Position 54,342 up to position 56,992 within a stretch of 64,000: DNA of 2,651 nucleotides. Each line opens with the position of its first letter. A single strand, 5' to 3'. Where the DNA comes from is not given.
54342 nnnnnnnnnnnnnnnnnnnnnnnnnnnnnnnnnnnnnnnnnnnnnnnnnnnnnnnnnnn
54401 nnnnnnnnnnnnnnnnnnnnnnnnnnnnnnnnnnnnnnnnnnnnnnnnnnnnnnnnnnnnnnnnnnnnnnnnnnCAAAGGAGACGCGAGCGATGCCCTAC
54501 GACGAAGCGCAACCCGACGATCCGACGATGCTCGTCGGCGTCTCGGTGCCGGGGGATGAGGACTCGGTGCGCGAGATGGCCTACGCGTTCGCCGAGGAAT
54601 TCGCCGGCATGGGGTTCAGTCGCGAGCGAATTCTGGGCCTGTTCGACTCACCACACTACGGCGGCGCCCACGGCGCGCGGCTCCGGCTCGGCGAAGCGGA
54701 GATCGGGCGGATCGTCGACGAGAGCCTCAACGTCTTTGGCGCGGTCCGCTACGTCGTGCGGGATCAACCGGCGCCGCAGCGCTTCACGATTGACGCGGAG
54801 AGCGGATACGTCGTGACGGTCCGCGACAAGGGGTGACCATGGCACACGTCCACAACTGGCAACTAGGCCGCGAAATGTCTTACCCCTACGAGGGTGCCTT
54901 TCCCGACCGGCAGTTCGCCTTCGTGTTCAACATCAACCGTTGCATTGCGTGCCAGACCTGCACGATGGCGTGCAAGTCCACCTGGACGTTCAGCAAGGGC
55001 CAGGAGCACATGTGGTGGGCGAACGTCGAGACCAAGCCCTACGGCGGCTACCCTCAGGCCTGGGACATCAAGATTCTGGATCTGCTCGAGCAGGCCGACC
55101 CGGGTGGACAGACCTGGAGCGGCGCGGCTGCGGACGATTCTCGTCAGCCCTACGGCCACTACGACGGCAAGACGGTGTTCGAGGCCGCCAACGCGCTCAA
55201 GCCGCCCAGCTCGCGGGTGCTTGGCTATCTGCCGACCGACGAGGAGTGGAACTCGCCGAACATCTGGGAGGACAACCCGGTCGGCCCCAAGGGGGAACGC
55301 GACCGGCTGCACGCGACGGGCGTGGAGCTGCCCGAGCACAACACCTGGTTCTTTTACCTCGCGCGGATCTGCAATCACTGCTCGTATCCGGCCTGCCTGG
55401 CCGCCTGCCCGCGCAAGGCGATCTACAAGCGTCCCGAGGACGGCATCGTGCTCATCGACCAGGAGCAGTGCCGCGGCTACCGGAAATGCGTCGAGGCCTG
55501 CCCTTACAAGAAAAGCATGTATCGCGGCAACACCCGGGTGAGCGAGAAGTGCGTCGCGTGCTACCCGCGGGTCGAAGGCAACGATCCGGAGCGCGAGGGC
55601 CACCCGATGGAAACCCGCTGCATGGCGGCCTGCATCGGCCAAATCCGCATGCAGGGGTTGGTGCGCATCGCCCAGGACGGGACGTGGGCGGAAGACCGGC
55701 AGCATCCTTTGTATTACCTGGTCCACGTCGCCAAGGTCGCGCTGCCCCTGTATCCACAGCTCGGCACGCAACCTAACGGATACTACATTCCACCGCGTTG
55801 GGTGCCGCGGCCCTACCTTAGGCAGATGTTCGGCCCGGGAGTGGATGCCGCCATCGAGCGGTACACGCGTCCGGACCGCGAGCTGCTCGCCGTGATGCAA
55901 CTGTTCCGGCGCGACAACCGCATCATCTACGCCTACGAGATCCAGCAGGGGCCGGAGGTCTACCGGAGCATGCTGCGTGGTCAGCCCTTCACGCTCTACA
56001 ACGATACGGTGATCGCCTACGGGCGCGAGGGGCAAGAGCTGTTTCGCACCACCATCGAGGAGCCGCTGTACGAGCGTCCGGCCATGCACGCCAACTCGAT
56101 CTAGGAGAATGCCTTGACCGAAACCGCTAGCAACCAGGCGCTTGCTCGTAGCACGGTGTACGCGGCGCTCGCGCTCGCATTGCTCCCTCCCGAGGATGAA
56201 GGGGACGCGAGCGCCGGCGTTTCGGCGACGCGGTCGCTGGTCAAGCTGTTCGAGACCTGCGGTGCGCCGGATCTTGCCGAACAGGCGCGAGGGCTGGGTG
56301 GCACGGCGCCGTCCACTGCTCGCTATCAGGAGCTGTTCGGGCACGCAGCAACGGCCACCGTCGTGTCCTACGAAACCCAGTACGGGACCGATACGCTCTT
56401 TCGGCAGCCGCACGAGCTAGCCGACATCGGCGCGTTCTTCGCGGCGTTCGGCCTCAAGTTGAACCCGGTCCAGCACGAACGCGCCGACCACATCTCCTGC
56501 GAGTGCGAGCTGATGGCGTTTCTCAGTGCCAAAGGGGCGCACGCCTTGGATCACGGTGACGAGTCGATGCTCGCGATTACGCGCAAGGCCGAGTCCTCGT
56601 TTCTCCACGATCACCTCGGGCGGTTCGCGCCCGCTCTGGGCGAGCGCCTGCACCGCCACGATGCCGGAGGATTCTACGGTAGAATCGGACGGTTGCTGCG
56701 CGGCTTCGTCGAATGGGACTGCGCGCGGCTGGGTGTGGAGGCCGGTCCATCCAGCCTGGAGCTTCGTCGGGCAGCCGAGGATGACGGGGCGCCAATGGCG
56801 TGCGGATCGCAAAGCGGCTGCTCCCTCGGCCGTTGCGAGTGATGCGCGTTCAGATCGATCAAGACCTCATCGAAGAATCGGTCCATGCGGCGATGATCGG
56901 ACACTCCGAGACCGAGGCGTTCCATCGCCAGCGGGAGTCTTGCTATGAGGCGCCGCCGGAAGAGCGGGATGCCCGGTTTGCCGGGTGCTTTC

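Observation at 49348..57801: Periplasmic (Tat-exported) NxrA/NarG-type molybdoenzyme cluster in unusual gene order, in a high-GC genome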

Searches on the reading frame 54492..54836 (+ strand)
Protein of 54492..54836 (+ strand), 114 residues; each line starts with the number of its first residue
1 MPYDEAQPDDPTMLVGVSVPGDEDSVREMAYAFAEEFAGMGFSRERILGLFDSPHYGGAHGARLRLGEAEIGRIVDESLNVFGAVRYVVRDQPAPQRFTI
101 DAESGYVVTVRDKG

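Call 9: search_protein_families(library=pfam, proteins=[window:54492-54836:+], max_evalue=0.01)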
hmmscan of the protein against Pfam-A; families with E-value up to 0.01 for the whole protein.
window:54492-54836:+ (114 aa): 0 families

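Call 10: search_protein_families(library=ncbifam, proteins=[window:54492-54836:+], max_evalue=0.01)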
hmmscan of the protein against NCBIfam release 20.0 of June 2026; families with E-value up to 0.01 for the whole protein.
window:54492-54836:+ (114 aa): 0 families

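Call 18: list_cluster_members(proteins=[P0001, window:54492-54836:+, window:56800-57801:+, window:49348-50988:+])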
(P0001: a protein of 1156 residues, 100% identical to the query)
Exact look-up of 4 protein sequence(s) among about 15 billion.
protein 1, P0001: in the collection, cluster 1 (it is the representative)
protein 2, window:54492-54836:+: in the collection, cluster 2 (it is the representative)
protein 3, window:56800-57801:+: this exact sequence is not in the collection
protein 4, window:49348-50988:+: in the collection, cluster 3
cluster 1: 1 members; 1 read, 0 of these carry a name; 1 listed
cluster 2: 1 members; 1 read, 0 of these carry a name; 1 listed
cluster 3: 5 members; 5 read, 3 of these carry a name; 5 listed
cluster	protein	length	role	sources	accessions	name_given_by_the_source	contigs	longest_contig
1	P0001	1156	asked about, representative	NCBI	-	-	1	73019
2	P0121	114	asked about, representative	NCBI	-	-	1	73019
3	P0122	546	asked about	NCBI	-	-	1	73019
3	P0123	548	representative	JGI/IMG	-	mono/diheme cytochrome c family protein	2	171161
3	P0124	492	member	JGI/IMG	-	mono/diheme cytochrome c family protein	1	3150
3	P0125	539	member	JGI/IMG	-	mono/diheme cytochrome c family protein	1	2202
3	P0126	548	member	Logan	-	-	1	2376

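Call 35: find_homologous_proteins(query=window:54492-54836:+)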
Query window:54492-54836:+ (114 aa): 38 proteins with E <= 0.001 among 45 candidates.
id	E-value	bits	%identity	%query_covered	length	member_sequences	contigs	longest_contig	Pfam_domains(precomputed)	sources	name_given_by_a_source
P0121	6.5e-69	248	100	100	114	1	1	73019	-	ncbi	-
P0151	7.9e-57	209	88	100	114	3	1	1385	-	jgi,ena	-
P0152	2.2e-52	194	81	99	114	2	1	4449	-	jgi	jgi:hypothetical protein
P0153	1.2e-50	189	81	99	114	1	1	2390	-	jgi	jgi:hypothetical protein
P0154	2.4e-48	181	79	96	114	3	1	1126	-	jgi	jgi:hypothetical protein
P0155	1.8e-43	166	72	96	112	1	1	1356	-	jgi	jgi:hypothetical protein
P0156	4.7e-40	155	69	96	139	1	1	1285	-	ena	-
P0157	1.8e-37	146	63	96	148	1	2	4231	-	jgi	jgi:hypothetical protein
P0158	8.0e-35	138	65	75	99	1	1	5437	-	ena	-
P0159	1.6e-31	127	62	75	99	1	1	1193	-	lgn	-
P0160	8.6e-31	125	65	80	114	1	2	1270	-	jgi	jgi:hypothetical protein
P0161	1.1e-29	121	65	87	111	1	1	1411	-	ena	-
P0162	2.2e-29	120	54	99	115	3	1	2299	-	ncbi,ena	-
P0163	2.3e-29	120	54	97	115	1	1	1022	-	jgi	jgi:hypothetical protein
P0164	2.7e-27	114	56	85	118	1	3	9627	-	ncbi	-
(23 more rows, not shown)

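Call 48: predict_structure(alignment_id=A3)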
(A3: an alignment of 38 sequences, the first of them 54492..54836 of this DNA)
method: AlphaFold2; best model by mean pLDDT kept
length: 114 residues; sequences in the alignment: 38
mean_pLDDT: 83.9   pTM: 0.60
mean pLDDT of the five models: 83.9, 83.6, 83.5, 83.0, 82.7
residues with pLDDT >= 90: 59; 70-90: 32; 50-70: 19; < 50: 4
segments of 3 or more residues with pLDDT < 50: none
pLDDT, mean of each block of 10 residues (from residue 1): 56 56 91 96 97 95 96 98 81 82 86 58
secondary structure, 60 per line:
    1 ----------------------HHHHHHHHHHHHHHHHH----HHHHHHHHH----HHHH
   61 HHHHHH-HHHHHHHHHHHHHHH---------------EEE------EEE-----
elements in order: H23-39 H44-52 H57-66 H68-82 E98-100 E107-109

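Call 87: search_solved_structures(query=A3, max_evalue=1)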
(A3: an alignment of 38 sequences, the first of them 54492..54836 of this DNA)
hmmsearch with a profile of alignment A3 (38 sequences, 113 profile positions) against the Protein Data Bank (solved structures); distinct sequences matched with E-value up to 1: 0.

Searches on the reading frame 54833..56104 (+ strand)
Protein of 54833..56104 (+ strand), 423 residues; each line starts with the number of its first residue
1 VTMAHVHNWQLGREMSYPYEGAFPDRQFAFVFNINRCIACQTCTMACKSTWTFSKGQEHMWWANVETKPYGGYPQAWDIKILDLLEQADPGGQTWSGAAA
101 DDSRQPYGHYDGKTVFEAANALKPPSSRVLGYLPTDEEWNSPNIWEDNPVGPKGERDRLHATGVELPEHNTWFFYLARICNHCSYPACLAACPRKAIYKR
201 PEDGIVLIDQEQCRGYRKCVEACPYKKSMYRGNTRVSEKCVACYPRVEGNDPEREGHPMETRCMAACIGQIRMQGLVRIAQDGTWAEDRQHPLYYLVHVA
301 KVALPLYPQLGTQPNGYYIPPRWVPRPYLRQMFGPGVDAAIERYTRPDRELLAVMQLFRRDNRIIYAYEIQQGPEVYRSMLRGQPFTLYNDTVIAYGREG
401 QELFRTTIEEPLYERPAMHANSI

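Call 9: search_protein_families(library=pfam, proteins=[window:54833-56104:+], max_evalue=0.01)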
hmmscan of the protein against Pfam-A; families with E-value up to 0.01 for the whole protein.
window:54833-56104:+ (423 aa): 8 families
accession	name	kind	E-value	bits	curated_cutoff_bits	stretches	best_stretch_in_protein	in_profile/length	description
PF13247.11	Fer4_11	-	1.8e-23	83.1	26.2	1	174-272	4-95/100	4Fe-4S dicluster domain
PF12838.12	Fer4_7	-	1.3e-10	42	27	1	180-226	2-51/52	4Fe-4S dicluster domain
PF13237.11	Fer4_10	-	1.1e-09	38.5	25.5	1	177-224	6-53/53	4Fe-4S dicluster domain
PF13187.11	Fer4_9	-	4.8e-07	30.1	27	1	180-226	2-50/52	4Fe-4S dicluster domain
PF12797.12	Fer4_2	-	3.4e-06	27.1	24.5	1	30-48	3-21/22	4Fe-4S binding domain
PF12837.12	Fer4_6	-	9.5e-05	22.6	25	0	205-225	1-21/24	4Fe-4S binding domain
PF14697.11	Fer4_21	-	0.0017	18.9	35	1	180-226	8-54/59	4Fe-4S dicluster domain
PF13534.11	Fer4_17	-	0.008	17.1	22.2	0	36-52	1-17/61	4Fe-4S dicluster domain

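Call 10: search_protein_families(library=ncbifam, proteins=[window:54833-56104:+], max_evalue=0.01)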
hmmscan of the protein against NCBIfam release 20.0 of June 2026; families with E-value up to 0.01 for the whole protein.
window:54833-56104:+ (423 aa): 43 families (the best 25 are shown)
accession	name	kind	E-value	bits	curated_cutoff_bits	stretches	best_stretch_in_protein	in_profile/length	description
TIGR03478.1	DMSO_red_II_bet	subfamily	9.3e-74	248.2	480.7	1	25-325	1-258/321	DMSO reductase family type II enzyme, iron-sulfur subunit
NF042979.1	EthbenzDh_ebdB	equivalog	2.4e-59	201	740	1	25-322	18-278/354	ethylbenzene dehydrogenase subunit beta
TIGR01660.1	narH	equivalog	7.6e-51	173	524.05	2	169-278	172-273/492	nitrate reductase subunit beta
TIGR02951.1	DMSO_dmsB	equivalog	6.8e-27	94.5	214.1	2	167-268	51-144/161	DMSO/selenate family reductase complex B subunit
NF011569.0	PRK14993.1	equivalog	3.1e-25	89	416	2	175-281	95-192/244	tetrathionate reductase subunit TtrB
NF041715.1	arsenate_red_ArrB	equivalog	1.4e-17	64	450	1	171-226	48-102/233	arsenate respiratory reductase iron-sulfur subunit ArrB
NF045797.1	DsrO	equivalog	4.2e-17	62.4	200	1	176-247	99-181/235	sulfate reduction electron transfer complex DsrMKJOP subunit DsrO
TIGR03149.1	cyt_nit_nrfC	equivalog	1e-16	61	377.6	1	165-244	81-158/225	cytochrome c nitrite reductase Fe-S protein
NF008134.0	PRK10882.1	equivalog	4.2e-16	58.9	263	1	168-267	101-198/329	hydrogenase 2 operon protein HybA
NF045715.1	sulf_resp_HmcB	equivalog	3.4e-14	52.7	420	1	175-250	102-179/307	sulfate respiration complex iron-sulfur protein HmcB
NF007382.0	PRK09898.1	equivalog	3.4e-13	49.6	213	1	173-243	116-186/208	ferredoxin-like protein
NF038355.1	FDH3_beta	equivalog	4.2e-12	46.5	240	1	179-241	53-119/180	formate dehydrogenase FDH3 subunit beta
TIGR01582.1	FDH-beta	equivalog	4.4e-11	42.4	334.7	1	170-249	84-163/283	formate dehydrogenase subunit beta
NF041782.1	mnquin_red_QrcC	equivalog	9.2e-10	38.6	400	1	166-229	53-117/239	menaquinone reductase iron-sulfur cluster-binding subunit QrcC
NF007658.0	PRK10330.1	equivalog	4.3e-08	32.9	260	1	177-227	55-103/181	electron transport protein HydN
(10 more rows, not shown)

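Call 23: search_solved_structures(query=window:54833-56104:+, max_evalue=0.00001, show_alignments=1)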
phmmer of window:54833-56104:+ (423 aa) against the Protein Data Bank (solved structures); distinct sequences matched with E-value up to 0.00001: 11.
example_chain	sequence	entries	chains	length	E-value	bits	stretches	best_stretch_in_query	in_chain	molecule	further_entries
7b04_A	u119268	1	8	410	1.1e-176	591.1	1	4-423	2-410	Nitrite oxidoreductase subunit B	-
4ydd_B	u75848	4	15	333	1.2e-56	195.4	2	170-338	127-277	DMSO reductase family type II enzyme, iron-sulfur subunit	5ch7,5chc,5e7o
2ivf_B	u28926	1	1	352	3.3e-54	187.4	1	25-322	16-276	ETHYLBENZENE DEHYDROGENASE BETA-SUBUNIT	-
1q16_B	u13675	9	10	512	7.5e-49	169.7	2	168-280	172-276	Respiratory nitrate reductase 1 beta chain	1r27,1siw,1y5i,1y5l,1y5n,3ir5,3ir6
3egw_B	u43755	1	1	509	6.6e-48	166.6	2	168-280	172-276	Respiratory nitrate reductase 1 beta chain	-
1y4z_B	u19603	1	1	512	6.8e-48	166.6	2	168-280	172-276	Respiratory nitrate reductase 1 beta chain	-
4v4c_B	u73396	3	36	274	1.3e-09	40.4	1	175-248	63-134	Pyrogallol hydroxytransferase small subunit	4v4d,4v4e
2vpw_B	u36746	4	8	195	1.5e-09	40.1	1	178-250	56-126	NRFC PROTEIN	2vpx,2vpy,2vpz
6cz7_B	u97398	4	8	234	7.4e-09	37.9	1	171-228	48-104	4Fe-4S ferredoxin, iron-sulfur binding domain protein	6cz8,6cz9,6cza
1kqf_B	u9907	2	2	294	4e-06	28.9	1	179-251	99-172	FORMATE DEHYDROGENASE, NITRATE-INDUCIBLE, IRON-SULFUR SUBUNIT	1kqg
9vap_B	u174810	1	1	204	5.3e-06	28.5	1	178-245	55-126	4Fe-4S dicluster domain-containing protein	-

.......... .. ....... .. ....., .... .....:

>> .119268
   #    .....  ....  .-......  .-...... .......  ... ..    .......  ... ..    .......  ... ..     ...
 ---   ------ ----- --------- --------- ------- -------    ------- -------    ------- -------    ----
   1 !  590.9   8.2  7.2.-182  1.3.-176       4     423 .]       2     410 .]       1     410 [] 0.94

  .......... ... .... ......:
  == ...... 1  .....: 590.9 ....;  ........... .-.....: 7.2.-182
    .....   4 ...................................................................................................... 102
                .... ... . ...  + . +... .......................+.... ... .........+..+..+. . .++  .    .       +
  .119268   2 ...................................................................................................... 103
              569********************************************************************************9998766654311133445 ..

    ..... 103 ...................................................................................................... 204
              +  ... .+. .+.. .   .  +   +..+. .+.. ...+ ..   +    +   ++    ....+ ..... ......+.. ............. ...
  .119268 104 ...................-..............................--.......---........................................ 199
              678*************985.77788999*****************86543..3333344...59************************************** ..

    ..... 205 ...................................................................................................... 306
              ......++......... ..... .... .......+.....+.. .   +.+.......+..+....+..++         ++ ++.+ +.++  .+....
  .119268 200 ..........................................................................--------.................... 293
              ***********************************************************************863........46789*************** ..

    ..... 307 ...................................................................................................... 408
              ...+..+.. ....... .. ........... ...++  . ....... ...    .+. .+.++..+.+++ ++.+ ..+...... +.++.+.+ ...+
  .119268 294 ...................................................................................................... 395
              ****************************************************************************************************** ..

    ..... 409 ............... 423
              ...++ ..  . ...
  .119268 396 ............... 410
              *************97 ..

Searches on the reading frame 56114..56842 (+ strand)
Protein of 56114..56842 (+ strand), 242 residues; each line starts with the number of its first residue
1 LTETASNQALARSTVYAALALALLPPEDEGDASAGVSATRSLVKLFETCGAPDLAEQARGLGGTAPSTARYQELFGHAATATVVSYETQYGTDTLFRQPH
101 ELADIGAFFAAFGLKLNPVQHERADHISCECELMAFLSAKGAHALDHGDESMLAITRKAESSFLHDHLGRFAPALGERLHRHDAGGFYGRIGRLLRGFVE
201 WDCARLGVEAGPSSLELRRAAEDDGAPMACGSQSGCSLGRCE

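Call 9: search_protein_families(library=pfam, proteins=[window:56114-56842:+], max_evalue=0.01)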
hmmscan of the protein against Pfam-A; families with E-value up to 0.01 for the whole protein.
window:56114-56842:+ (242 aa): 1 family
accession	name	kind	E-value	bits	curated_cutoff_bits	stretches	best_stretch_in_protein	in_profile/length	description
PF02613.20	Nitrate_red_del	-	7.3e-13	49.2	22.2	1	69-175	30-134/136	Nitrate reductase delta subunit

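Call 10: search_protein_families(library=ncbifam, proteins=[window:56114-56842:+], max_evalue=0.01)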
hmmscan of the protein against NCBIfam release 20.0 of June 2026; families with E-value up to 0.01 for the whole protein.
window:56114-56842:+ (242 aa): 3 families
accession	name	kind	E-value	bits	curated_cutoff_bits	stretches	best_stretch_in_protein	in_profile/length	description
TIGR03482.1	DMSO_red_II_cha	subfamily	9e-20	71.5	152.3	1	11-207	1-193/197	DMSO reductase family type II enzyme chaperone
NF003442.0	PRK04976.1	equivalog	1.4e-10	41.4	132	1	69-206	79-208/211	molecular chaperone TorD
NF042981.1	EthbenzDh_ebdD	equivalog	3.8e-07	30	360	1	69-202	83-211/222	ethylbenzene dehydrogenase subunit delta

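Call 88: search_solved_structures(query=window:56114-56842:+, max_evalue=0.01)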
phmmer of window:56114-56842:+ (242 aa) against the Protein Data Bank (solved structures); distinct sequences matched with E-value up to 0.01: 0.
